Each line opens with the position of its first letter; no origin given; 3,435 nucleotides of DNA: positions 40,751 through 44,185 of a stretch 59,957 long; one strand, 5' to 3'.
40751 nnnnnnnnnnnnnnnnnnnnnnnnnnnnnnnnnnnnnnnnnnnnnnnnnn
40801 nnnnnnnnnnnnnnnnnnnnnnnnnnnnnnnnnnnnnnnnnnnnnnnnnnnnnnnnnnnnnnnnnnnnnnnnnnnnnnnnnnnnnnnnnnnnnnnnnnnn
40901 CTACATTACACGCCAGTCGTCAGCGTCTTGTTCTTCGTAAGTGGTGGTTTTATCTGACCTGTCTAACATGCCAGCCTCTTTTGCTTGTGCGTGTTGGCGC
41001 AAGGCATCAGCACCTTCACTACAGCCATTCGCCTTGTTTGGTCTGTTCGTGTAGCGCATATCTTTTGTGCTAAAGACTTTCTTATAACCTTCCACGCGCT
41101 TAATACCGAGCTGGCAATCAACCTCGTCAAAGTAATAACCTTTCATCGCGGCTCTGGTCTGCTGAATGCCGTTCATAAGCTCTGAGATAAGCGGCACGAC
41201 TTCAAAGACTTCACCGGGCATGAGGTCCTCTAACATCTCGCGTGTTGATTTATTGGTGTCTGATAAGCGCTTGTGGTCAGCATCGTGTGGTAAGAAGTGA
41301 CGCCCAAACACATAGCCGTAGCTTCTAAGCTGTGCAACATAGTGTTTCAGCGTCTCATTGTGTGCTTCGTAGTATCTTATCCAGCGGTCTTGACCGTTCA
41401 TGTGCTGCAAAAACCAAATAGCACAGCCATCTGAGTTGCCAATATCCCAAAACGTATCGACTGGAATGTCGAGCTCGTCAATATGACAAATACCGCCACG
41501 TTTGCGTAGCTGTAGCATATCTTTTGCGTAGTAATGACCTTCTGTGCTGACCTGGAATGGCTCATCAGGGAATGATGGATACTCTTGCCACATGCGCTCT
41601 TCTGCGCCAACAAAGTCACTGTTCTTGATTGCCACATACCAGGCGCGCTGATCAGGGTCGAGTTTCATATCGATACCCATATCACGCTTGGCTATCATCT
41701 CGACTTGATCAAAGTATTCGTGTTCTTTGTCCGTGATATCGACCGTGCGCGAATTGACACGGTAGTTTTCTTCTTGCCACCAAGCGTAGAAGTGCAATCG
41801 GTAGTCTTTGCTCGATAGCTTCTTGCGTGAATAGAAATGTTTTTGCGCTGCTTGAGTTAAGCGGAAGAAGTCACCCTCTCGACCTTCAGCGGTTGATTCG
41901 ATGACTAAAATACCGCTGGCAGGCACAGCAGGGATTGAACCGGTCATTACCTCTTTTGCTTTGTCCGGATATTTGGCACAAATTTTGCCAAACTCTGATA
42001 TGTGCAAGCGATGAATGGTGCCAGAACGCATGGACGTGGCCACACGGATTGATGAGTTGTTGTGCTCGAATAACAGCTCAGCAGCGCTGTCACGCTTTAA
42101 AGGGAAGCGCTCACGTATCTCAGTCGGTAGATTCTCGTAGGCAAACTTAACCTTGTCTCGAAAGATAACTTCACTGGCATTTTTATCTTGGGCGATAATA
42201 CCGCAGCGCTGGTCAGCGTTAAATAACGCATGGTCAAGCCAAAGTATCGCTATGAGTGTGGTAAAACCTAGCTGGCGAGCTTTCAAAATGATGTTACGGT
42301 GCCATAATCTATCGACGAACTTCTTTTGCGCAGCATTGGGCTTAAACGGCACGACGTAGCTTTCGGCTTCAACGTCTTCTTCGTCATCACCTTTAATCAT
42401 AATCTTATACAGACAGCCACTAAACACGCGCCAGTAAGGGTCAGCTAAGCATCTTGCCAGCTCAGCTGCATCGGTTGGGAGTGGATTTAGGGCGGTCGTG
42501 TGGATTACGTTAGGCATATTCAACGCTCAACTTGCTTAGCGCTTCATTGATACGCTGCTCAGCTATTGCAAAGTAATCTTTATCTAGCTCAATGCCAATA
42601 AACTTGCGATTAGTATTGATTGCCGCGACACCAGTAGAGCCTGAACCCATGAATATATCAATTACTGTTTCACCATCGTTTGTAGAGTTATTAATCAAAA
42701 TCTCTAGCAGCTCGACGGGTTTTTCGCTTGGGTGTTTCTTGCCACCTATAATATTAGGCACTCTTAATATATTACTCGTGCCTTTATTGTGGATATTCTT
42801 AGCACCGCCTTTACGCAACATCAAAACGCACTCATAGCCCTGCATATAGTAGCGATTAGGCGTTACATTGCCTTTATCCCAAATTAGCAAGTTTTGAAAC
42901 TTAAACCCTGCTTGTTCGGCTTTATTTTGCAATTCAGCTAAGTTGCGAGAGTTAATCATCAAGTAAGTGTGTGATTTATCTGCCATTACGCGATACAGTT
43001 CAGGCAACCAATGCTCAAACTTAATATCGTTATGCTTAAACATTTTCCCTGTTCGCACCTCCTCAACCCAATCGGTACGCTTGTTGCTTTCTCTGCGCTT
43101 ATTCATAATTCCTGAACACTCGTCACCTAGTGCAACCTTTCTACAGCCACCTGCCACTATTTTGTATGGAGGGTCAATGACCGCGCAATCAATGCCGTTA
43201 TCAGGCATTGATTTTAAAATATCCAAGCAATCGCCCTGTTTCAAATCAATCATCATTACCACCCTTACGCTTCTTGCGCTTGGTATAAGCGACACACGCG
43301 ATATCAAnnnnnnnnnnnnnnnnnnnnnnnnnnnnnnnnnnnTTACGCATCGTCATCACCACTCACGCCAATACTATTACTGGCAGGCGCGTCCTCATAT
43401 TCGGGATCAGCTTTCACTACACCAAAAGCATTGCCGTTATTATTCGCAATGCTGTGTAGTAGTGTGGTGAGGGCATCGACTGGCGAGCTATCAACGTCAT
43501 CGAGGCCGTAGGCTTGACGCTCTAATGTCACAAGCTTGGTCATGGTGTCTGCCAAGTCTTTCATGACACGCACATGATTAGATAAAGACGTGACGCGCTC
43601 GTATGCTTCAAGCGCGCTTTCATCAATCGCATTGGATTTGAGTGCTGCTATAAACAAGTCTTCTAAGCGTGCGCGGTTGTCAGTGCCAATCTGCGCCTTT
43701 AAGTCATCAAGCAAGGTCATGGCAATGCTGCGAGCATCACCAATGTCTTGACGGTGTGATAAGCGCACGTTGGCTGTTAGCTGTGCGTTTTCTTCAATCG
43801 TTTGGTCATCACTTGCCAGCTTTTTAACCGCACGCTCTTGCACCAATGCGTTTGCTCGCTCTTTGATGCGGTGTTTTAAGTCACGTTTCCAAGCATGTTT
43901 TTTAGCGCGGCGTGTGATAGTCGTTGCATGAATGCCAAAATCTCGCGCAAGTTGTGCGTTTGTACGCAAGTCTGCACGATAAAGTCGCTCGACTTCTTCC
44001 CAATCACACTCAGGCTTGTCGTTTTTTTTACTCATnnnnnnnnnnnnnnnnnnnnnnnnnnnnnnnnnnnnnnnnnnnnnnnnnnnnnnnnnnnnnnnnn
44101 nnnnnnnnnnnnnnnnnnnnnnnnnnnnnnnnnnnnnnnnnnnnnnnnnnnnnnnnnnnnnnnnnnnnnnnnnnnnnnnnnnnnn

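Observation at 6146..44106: Invariant 16-nt element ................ at the head of each of four late transcription units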

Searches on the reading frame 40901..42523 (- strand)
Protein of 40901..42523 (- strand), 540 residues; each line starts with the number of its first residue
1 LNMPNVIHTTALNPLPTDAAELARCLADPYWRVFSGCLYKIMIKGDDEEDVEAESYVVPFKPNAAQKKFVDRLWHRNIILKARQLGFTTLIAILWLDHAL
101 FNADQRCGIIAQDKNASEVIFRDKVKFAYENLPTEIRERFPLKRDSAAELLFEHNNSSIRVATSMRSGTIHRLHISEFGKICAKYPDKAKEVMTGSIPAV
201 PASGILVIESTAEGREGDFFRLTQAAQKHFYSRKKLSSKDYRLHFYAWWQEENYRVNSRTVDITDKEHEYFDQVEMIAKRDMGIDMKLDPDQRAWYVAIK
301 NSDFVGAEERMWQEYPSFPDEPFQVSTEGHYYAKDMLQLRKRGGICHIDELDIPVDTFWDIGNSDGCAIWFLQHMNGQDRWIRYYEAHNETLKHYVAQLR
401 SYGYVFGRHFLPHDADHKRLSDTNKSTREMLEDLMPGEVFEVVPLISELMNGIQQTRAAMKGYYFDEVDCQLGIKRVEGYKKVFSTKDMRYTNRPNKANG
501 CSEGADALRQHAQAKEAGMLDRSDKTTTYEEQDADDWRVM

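Call 59: search_dna_similar(query=window:40901-42523:-, collection=phages, mode=protein, max_rows=60, max_evalue=1e-30, rows=spread)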
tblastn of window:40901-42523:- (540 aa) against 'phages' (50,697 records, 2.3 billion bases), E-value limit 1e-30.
Records with a match: 435; places in all: 435; records where one place covers at least 80% of the query: 134.
Best place of each record, by identity: 80-90% 1; 60-80% 10; <60% 424.
By first word of the organism name: Vibrio 118; Stx2a-converting 83; Escherichia 74; Ralstonia 31; Pseudomonas 17; Stx2-converting 12; Klebsiella 11; Burkholderia 10; Erwinia 9; Pseudoalteromonas 6; and 29 more.
By host as written in the record: - 215; Vibrio cyclitrophicus 7; Escherichia coli K514 (EHEC) 7; Ralstonia pseudosolanacearum 6; Ralstonia solanacearum 5; Ralstonia pseudosolanacearum I-31 (MT043) 5; Escherichia coli O157:H7 5; Burkholderia cenocepacia 4; and 129 more.
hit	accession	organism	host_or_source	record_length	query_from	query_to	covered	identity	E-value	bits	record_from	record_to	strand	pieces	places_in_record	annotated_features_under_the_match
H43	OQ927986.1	Shewanella phage vB_SbaS_Y11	Shewanella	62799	7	539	99%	80.5%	0e+0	925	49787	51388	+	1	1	terminase large subunit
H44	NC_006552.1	Pseudomonas phage F116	Pseudomonas aeruginosa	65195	5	539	99%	68.3%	0e+0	795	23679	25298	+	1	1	terminase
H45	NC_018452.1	Burkholderia phage DC1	Burkholderia cepacia LMG 18821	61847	8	539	99%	54.7%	0e+0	572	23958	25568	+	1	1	terminase large subunit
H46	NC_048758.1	Serratia phage Parlo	Serratia marcescens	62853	7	514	94%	53.9%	5e-166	527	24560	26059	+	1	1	terminase large subunit | hypothetical protein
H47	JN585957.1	Erwinia phage PEp14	Erwinia pyrifoliae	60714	15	514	93%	52.3%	1e-157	503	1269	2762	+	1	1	terL: putative terminase large subunit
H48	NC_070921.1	Erwinia phage Pavtok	Erwinia amylovora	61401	15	514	93%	50.9%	1e-153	491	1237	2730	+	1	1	putative terminase large subunit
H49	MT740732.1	Ralstonia phage Darius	Ralstonia pseudosolanacearum I-15 ...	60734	15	539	97%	45.4%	1e-139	451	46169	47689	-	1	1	terminase large subunit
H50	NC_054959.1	Ralstonia phage Gerry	Ralstonia pseudosolanacearum I-33 ...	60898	15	521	94%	46.6%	1e-138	448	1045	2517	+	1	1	hypothetical protein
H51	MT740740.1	Ralstonia phage Gervaise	Ralstonia pseudosolanacearum I-15 ...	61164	88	539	84%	44.7%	2e-117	387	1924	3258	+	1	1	terminase large subunit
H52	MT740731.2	Ralstonia phage Claudette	Ralstonia pseudosolanacearum I-15 ...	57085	88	521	80%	45.9%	5e-118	389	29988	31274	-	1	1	terminase large subunit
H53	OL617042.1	Flyfo siphovirus Tbat2_3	Pteropus tonganus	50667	20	516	92%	39.8%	4e-92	314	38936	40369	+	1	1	hypothetical protein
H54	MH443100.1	Erwinia phage vB_EhrS_49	Erwinia horticola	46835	21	515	92%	39.4%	4e-91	311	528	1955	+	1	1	terminase large subunit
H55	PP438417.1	Microcystis phage Mwe-JY25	Microcystis wesenbergii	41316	20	513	91%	39.2%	1e-102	345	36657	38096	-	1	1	hypothetical protein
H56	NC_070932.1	Ochrobactrum phage POI1126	Ochrobactrum intermedium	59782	17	517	93%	37.8%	4e-94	320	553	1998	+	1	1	terminase large subunit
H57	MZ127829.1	Sphingopyxis phage VSN-002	Sphingopyxis sp.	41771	58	495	81%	39.5%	2e-95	323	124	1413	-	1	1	terminase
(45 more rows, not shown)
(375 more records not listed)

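Call 60: get_annotated_region(hit=H45, flank=12000)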
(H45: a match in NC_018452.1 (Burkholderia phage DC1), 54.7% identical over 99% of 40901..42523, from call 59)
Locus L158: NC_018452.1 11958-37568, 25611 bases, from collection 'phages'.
description: Burkholderia phage DC1, complete genome.
organism: Burkholderia phage DC1 (NCBI taxid 2881398)
taxonomy: Viruses; Duplodnaviria; Heunggongvirae; Uroviricota; Caudoviricetes; Lessievirus; Lessievirus DC1
host: Burkholderia cepacia LMG 18821; source: -; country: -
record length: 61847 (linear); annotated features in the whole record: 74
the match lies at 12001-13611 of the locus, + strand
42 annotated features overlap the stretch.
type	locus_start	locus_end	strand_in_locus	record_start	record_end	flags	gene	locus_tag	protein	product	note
CDS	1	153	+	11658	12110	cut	-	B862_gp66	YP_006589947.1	hypothetical protein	gp17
CDS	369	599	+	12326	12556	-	-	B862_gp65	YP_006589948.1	hypothetical protein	gp18; similar to BcepIL02 gp19 (YP_002922691.1) and Bcep22 Bcep22gp24 (NP_944252.1)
CDS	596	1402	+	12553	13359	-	-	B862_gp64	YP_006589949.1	replication initiation O-like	gp19; similar to BcepIL02 gp20 (YP_002922692.1) and Bcep22 Bcep22gp27 (NP_944256.1)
CDS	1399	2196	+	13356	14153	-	-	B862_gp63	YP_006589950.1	DnaC-like helicase loader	gp20; similar to BcepIL02 gp21 (YP_002922693.1) and Bcep22 Bcep22gp28 (NP_944257.1)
CDS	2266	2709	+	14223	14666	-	-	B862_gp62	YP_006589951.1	antimicrobial peptide resistance and lipid A acylation protein PagP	gp21; similar to BcepIL02 gp22 (YP_002922694.1)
CDS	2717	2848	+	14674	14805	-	-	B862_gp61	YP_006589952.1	hypothetical protein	gp22; similar to BcepIL02 gp23 (YP_002922695.1) and Bcep22 Bcep22gp29 (NP_944258.1)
CDS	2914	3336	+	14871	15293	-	-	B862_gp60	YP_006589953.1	hypothetical protein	gp23; similar to Bcep22 Bcep22gp30 (NP_944259.1)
CDS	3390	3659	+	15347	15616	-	-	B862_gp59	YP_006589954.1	hypothetical protein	gp24; similar to BcepIL02 gp24 (YP_002922696.1)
CDS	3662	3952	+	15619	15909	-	-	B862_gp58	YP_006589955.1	hypothetical protein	gp25; similar to BcepIL02 gp25 (YP_002922697.1)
CDS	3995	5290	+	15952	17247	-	-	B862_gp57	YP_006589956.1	hypothetical protein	gp26; similar to BcepIL02 gp26 (YP_002922698.1) and Bcep22 Bcep22gp31 (NP_944260.2)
CDS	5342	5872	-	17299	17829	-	-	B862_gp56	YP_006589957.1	hypothetical protein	gp27; similar to BcepIL02 gp27 (YP_002922699.1) and Bcep22 Bcep22gp35 (NP_944264.1)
CDS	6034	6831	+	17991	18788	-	-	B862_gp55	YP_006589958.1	terminase small subunit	gp28; similar to BcepIL02 gp28 (YP_002922700.1) and Bcep22 Bcep22gp36 (NP_944265.2)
CDS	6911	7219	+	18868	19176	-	-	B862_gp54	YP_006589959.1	hypothetical protein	gp29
CDS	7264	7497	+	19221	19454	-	-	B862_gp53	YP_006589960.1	hypothetical protein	gp30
CDS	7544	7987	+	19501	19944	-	-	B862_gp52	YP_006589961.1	hypothetical protein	gp31; similar to BcepIL02 gp32 (YP_002922704.1) and Bcep22 Bcep22gp37 (NP_944266.1)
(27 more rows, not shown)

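Call 61: get_annotated_region(hit=H46, flank=12000)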
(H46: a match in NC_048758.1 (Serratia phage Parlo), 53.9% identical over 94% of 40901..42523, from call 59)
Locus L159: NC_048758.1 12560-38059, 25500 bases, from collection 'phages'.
description: Serratia phage Parlo, complete genome.
organism: Serratia phage Parlo (NCBI taxid 2557554)
taxonomy: Viruses; Duplodnaviria; Heunggongvirae; Uroviricota; Caudoviricetes; Parlovirus; Parlovirus parlo
host: Serratia marcescens; source: mixed swine fecal and soil samples; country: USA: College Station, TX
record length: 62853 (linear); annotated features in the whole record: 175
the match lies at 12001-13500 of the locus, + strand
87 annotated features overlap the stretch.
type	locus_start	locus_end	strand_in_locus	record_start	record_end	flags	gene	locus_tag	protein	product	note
CDS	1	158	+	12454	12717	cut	-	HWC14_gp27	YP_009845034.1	hypothetical protein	-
regulatory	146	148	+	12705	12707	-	-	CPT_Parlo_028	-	ribosome_binding_site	CPT_Parlo_028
CDS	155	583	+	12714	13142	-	-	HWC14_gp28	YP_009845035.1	ASCH domain-containing/PUA-like superfamily protein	-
regulatory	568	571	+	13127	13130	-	-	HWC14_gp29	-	ribosome_binding_site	CPT_Parlo_029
CDS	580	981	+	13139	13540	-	-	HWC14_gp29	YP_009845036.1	hypothetical protein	-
regulatory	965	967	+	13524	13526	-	-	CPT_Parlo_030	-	ribosome_binding_site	CPT_Parlo_030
CDS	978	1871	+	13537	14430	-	-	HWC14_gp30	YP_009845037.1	HTH domain-containing protein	-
regulatory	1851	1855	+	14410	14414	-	-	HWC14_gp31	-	ribosome_binding_site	CPT_Parlo_031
CDS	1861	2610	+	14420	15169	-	-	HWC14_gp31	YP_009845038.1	hypothetical protein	-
regulatory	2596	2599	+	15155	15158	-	-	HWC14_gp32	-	ribosome_binding_site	CPT_Parlo_032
CDS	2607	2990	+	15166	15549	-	-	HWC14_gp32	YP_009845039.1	hypothetical protein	-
regulatory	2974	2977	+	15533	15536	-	-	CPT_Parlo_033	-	ribosome_binding_site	CPT_Parlo_033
CDS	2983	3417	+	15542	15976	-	-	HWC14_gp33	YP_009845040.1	hypothetical protein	-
regulatory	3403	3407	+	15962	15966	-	-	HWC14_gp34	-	ribosome_binding_site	CPT_Parlo_034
CDS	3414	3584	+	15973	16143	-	-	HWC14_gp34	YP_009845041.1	hypothetical protein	-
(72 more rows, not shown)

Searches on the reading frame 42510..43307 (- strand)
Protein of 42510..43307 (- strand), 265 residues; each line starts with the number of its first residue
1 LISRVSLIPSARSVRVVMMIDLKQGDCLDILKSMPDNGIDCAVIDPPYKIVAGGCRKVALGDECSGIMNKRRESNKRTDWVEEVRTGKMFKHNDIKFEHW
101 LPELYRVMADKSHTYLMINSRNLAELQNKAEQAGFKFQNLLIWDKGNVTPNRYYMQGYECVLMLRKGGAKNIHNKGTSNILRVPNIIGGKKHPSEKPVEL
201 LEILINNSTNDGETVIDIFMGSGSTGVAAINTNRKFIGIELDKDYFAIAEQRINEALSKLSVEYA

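Call 79: search_protein_families(library=phrogs, max_evalue=0.00001, proteins=[window:42510-43307:-])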
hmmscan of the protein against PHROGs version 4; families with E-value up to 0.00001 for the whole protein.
window:42510-43307:- (265 aa): 12 families
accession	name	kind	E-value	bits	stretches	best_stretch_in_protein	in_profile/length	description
phrog_67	-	other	7.7e-64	218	1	18-261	122-351/743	DNA methyltransferase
phrog_498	-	other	8.8e-35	121.3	1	30-258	214-425/633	DNA methyltransferase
phrog_18293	-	other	3.1e-28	99.1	1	177-256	31-110/119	methyltransferase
phrog_3008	-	other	6.7e-26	92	1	190-259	148-217/244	DNA methyltransferase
phrog_6952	-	other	4.6e-18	66.7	1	190-256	112-178/181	DNA methyltransferase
phrog_8769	-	other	1.4e-15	57.8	1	213-255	13-55/71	methyltransferase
phrog_6025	-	other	8.2e-14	52.6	1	19-51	11-43/192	DNA methyltransferase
phrog_23148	-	unknown function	1.9e-13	51.8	1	190-257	83-150/165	-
phrog_23085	-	unknown function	1.3e-11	45.3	1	189-255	41-107/138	-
phrog_16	-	DNA, RNA and nucleotide metabolism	2.3e-08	33.8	1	190-256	846-912/986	DNA helicase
phrog_18146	-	other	1.1e-06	28.8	0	195-243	52-101/452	DNA methyltransferase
phrog_12862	-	unknown function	6e-06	27.2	0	19-51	2-34/149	-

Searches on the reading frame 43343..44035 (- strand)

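Call 79: search_protein_families(library=phrogs, max_evalue=0.00001, proteins=[window:43343-44035:-])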
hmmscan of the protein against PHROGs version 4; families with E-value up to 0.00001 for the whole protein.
window:43343-44035:- (230 aa): 2 families
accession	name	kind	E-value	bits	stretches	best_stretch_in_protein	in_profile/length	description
phrog_1206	-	head and packaging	2.4e-47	162.5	1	6-191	3-191/207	terminase small subunit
phrog_30948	-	unknown function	1.8e-06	29.1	1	10-66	7-63/80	-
